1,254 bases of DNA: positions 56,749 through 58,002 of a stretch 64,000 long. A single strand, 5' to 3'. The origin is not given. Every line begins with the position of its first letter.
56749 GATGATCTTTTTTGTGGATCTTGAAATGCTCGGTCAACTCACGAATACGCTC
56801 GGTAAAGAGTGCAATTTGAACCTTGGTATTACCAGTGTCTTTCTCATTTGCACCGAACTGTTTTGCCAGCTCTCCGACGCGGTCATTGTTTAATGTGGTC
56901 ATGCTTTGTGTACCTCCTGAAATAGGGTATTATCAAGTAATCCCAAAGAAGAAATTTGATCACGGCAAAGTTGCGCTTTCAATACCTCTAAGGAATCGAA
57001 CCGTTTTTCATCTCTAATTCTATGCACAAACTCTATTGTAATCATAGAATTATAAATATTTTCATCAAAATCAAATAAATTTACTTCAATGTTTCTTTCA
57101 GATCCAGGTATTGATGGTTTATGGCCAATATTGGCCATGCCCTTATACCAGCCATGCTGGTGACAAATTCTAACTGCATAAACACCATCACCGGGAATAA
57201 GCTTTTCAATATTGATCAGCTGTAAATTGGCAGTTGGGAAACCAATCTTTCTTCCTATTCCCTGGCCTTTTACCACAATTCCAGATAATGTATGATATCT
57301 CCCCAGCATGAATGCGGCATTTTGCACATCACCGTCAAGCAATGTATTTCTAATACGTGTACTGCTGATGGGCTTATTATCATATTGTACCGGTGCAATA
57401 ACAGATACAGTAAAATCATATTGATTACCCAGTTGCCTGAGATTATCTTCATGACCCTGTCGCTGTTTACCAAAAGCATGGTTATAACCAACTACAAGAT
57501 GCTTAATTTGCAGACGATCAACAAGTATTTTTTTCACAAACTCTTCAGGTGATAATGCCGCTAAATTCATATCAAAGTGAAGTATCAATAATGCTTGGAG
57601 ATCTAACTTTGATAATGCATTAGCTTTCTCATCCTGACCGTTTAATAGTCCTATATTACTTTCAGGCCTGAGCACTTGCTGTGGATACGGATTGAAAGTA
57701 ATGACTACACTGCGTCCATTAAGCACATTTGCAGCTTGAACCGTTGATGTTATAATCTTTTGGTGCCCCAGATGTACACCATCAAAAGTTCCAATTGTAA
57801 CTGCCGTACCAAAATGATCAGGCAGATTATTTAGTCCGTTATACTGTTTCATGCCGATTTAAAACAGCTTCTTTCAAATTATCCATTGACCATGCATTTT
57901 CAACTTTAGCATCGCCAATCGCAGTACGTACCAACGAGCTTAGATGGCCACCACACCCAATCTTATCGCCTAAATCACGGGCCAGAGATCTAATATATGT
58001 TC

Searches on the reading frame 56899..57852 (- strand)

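Call 41: search_protein_families(library=pfam, proteins=[window:56899-57852:-], max_evalue=0.00001)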
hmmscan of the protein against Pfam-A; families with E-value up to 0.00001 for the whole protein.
window:56899-57852:- (317 aa): 2 families
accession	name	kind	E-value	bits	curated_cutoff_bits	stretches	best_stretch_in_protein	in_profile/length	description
PF06574.18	FAD_syn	-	4.7e-49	166.7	27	1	13-166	5-158/158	FAD synthetase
PF01687.23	Flavokinase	-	2.3e-39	134.9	19.6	1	183-299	1-117/124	Riboflavin kinase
